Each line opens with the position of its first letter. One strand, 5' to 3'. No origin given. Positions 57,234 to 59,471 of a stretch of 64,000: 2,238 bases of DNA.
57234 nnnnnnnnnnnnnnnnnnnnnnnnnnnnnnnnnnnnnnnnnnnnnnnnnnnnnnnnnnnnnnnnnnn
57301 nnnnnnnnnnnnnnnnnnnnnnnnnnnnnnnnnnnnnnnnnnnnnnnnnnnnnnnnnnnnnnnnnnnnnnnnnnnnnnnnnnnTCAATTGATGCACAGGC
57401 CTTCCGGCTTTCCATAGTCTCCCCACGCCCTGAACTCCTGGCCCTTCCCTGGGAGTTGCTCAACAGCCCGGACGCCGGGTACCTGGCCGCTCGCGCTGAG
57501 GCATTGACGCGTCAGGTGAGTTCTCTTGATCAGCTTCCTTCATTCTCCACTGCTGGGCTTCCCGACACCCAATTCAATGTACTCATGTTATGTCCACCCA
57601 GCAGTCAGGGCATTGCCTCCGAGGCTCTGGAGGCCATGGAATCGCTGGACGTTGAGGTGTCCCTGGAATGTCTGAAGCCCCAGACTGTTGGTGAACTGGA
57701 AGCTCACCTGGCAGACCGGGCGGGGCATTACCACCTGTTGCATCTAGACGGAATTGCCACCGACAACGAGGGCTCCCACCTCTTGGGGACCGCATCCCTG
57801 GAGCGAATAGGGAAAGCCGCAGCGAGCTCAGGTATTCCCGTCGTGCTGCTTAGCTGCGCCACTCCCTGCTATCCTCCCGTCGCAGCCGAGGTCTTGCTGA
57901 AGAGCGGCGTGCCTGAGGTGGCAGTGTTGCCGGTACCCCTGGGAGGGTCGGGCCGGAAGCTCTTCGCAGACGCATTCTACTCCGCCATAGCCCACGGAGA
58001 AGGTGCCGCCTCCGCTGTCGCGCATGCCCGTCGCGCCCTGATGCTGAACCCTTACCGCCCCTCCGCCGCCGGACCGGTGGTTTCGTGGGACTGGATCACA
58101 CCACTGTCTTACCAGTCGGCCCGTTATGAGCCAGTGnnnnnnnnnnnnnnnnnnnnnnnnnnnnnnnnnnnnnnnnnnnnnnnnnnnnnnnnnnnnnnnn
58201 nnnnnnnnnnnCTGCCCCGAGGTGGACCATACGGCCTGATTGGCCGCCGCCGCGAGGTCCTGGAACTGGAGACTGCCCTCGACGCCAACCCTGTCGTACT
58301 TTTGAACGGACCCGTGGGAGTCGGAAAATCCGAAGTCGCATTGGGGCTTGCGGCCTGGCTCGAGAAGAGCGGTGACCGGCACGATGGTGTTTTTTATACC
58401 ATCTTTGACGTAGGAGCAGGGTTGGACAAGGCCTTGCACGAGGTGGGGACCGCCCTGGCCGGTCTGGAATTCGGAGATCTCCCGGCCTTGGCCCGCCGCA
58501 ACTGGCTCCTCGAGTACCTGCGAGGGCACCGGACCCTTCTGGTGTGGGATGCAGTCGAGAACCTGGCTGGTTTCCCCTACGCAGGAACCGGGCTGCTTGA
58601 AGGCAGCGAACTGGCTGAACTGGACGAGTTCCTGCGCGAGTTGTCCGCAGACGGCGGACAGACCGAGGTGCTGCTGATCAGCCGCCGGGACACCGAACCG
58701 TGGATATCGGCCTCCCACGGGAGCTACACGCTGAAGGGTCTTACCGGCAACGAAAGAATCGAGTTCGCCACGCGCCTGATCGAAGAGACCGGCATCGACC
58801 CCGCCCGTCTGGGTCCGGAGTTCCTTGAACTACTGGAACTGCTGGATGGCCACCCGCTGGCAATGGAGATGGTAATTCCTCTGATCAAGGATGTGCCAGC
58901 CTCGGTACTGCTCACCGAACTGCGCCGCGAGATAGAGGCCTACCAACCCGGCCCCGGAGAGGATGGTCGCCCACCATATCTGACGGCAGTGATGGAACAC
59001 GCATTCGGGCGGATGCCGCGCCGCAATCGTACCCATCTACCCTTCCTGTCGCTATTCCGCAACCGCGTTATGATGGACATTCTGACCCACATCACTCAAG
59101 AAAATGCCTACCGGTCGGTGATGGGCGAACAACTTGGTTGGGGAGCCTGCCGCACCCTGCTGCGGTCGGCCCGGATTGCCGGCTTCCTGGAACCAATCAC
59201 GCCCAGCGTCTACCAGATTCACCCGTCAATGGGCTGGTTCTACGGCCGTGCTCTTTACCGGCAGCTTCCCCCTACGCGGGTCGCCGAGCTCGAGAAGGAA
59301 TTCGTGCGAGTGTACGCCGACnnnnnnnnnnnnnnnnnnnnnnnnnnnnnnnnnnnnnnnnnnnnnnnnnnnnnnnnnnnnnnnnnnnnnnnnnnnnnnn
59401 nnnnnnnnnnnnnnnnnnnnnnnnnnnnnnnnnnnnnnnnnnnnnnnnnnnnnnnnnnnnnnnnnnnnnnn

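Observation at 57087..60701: Solitary CHAT-NB-ARC-TPR giant ORF: NLR/Avs-like defence candidate with a non-canonical protease dyad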

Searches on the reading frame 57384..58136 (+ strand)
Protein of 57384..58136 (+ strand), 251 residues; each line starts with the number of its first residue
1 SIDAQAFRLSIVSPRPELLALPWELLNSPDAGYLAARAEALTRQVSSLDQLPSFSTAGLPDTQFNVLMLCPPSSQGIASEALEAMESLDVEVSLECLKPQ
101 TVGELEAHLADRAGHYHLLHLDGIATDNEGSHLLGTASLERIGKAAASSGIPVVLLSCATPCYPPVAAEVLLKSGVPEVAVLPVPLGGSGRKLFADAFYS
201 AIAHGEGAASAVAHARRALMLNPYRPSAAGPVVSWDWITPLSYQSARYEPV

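Call 22: search_solved_structures(query=A3, max_evalue=10, show_alignments=4)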
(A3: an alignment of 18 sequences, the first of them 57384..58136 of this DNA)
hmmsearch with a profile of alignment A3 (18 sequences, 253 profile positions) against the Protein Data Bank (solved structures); distinct sequences matched with E-value up to 10: 10.
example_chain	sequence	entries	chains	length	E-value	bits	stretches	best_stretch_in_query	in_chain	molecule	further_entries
3r9a_B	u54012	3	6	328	0.44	13.1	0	197-225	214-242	Peroxisomal targeting signal 1 receptor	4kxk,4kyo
5onl_A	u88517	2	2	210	0.71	12.4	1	110-168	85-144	YndL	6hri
5onj_A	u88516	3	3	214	0.74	12.3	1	110-168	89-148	YndL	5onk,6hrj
2c0l_A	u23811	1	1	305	0.82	12.2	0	197-225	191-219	PEROXISOMAL TARGETING SIGNAL 1 RECEPTOR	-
8oys_A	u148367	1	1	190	0.91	12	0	150-191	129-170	De novo designed TIM-barrel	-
2c0m_A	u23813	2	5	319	0.91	12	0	197-225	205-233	PEROXISOMAL TARGETING SIGNAL 1 RECEPTOR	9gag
2j9q_A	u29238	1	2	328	0.98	11.9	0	197-225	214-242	PEROXISOMAL TARGETING SIGNAL 1 RECEPTOR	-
1fch_A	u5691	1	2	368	1.3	11.5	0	197-225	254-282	PEROXISOMAL TARGETING SIGNAL 1 RECEPTOR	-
2pmw_B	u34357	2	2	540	1.4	11.4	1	180-216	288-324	Proprotein convertase subtilisin/kexin type 9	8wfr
9zgl_A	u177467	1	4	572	3.3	10.2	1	139-182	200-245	Ancestral acetolactate synthase, catabolic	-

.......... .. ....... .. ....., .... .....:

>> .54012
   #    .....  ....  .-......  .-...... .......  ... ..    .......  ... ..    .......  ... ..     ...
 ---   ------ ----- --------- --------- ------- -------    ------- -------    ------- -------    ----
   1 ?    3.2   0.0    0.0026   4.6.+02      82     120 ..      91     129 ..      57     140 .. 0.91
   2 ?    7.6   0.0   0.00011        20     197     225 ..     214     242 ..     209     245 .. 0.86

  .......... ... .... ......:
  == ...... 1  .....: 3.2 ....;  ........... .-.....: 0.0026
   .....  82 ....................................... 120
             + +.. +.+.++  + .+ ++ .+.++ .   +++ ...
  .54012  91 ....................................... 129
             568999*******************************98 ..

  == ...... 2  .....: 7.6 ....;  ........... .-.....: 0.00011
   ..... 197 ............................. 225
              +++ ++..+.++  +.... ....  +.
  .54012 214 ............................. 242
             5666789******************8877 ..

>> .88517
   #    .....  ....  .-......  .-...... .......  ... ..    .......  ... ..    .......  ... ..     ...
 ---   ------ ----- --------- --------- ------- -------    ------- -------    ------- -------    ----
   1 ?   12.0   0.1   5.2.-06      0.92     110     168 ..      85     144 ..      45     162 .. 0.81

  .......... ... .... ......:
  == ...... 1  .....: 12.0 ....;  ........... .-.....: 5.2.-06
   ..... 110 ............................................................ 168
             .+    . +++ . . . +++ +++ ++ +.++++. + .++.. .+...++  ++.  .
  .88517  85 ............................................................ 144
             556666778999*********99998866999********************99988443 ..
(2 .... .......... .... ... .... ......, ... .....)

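Call 39: search_protein_representatives(alignment_id=A3)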
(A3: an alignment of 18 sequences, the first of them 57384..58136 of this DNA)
Query: 18 sequences, 253 profile positions. Proteins with E-value up to 0.001 (for the whole library): 7620; up to 1e-10: 1304; up to 1e-30: 55. The best 150 are listed.
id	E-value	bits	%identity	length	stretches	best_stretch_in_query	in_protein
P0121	4.3e-99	347.3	-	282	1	3-241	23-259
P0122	5.8e-90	317.4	-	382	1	3-250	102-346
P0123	1.0e-74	267.5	-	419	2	72-252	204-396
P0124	2.6e-70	253.1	-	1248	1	5-252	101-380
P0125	1.1e-67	244.5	-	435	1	2-252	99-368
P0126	1.3e-65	237.7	-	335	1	86-253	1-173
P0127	2.4e-64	233.5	-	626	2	4-163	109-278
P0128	5.4e-63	229.1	-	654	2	72-253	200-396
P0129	4.8e-57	209.6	-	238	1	2-179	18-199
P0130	1.7e-53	198.0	-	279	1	5-195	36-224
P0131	2.0e-50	187.9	-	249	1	3-146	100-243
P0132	1.5e-49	185.0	-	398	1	3-242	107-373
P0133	3.1e-49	184.0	-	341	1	5-220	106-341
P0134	1.3e-46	175.3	-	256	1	84-253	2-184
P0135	1.5e-46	175.2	-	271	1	2-134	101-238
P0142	2.2e-36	141.9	-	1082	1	3-247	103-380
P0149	9.8e-35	136.5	-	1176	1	4-248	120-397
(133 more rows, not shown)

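Call 90: search_protein_families(library=padloc, proteins=[P0142, P0149, P0124], max_evalue=0.01)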
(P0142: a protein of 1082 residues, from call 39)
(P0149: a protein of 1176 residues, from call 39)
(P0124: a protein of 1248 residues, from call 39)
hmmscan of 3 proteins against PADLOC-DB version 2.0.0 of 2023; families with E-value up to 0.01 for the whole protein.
P0142 (1082 aa): 2 families
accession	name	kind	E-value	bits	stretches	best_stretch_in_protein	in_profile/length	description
PDLC01169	TPR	-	2.3e-08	31.8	1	914-1029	109-223/252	TPR repeats containing protein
PDLC03831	BovA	-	7.9e-05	19.4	1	196-337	480-599/720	-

P0149 (1176 aa): 3 families
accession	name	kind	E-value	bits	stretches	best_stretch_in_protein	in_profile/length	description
PDLC01169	TPR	-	7.4e-13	46.5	2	1007-1121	109-222/252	TPR repeats containing protein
PDLC03831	BovA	-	0.00011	18.9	1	212-354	480-600/720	-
PDLC02907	TPR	-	0.0085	12.6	0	1011-1151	322-435/864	-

P0124 (1248 aa): 2 families
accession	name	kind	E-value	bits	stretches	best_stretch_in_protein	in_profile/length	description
PDLC01169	TPR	-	1.8e-13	48.5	3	1048-1174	111-235/252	TPR repeats containing protein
PDLC02907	TPR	-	0.0036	13.9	0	944-1069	595-711/864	-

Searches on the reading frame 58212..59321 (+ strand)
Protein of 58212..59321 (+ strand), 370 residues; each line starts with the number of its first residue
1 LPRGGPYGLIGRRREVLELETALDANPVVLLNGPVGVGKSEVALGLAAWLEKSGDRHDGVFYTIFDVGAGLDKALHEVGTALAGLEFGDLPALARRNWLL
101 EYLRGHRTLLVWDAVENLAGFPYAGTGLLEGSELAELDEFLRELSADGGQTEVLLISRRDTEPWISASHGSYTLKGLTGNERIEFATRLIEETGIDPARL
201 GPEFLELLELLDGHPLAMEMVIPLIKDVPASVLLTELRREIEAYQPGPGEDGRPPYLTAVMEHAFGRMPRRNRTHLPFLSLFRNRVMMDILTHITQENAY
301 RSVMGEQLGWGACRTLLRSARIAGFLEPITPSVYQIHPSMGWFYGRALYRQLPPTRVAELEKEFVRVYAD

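Call 47: search_solved_structures(query=A4, max_evalue=1, show_alignments=3)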
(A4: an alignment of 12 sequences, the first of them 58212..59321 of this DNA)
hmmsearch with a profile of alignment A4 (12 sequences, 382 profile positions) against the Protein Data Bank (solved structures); distinct sequences matched with E-value up to 1: 162 (the best 60 are shown).
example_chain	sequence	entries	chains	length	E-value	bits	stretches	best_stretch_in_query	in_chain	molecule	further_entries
6mfv_A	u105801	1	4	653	2.7e-11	46.6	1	6-219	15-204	tetratricopeptide repeat sensor PH0952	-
6em9_A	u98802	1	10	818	5.8e-07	32.3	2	7-117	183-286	ATP-dependent Clp protease ATP-binding subunit ClpC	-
6em8_A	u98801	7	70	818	5.8e-07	32.3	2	7-117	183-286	ATP-dependent Clp protease ATP-binding subunit ClpC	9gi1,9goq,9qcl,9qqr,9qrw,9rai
1qvr_A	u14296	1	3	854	9e-07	31.7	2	7-117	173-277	ClpB protein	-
7jlv_A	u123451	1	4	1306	2.4e-06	30.3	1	6-291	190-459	Disease resistance protein Roq1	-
7jlu_A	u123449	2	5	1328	2.5e-06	30.2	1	6-291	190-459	Disease resistance protein Roq1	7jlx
4ciu_A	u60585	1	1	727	3.4e-06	29.8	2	27-73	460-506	CHAPERONE PROTEIN CLPB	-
9w2m_N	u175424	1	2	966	4.2e-06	29.5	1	23-191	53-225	NACHT, LRR and PYD domains-containing protein 14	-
12dl_DA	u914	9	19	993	4.4e-06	29.4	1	23-191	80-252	NACHT, LRR and PYD domains-containing protein 14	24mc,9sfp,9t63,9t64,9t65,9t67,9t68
9wsq_A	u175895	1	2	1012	4.5e-06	29.4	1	23-191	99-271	NACHT, LRR and PYD domains-containing protein 14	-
9wsr_A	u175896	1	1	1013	4.5e-06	29.4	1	23-191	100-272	NACHT, LRR and PYD domains-containing protein 14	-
6rn2_A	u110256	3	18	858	5.3e-06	29.2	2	27-73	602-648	Chaperone protein ClpB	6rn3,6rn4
4d2q_A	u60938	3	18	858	5.4e-06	29.1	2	27-73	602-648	CLPB | CHAPERONE PROTEIN CLPB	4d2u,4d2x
6qs4_A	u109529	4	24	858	5.6e-06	29.1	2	27-73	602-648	Chaperone protein ClpB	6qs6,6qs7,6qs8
6oax_C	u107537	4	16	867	5.7e-06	29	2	27-73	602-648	Hyperactive disaggregase ClpB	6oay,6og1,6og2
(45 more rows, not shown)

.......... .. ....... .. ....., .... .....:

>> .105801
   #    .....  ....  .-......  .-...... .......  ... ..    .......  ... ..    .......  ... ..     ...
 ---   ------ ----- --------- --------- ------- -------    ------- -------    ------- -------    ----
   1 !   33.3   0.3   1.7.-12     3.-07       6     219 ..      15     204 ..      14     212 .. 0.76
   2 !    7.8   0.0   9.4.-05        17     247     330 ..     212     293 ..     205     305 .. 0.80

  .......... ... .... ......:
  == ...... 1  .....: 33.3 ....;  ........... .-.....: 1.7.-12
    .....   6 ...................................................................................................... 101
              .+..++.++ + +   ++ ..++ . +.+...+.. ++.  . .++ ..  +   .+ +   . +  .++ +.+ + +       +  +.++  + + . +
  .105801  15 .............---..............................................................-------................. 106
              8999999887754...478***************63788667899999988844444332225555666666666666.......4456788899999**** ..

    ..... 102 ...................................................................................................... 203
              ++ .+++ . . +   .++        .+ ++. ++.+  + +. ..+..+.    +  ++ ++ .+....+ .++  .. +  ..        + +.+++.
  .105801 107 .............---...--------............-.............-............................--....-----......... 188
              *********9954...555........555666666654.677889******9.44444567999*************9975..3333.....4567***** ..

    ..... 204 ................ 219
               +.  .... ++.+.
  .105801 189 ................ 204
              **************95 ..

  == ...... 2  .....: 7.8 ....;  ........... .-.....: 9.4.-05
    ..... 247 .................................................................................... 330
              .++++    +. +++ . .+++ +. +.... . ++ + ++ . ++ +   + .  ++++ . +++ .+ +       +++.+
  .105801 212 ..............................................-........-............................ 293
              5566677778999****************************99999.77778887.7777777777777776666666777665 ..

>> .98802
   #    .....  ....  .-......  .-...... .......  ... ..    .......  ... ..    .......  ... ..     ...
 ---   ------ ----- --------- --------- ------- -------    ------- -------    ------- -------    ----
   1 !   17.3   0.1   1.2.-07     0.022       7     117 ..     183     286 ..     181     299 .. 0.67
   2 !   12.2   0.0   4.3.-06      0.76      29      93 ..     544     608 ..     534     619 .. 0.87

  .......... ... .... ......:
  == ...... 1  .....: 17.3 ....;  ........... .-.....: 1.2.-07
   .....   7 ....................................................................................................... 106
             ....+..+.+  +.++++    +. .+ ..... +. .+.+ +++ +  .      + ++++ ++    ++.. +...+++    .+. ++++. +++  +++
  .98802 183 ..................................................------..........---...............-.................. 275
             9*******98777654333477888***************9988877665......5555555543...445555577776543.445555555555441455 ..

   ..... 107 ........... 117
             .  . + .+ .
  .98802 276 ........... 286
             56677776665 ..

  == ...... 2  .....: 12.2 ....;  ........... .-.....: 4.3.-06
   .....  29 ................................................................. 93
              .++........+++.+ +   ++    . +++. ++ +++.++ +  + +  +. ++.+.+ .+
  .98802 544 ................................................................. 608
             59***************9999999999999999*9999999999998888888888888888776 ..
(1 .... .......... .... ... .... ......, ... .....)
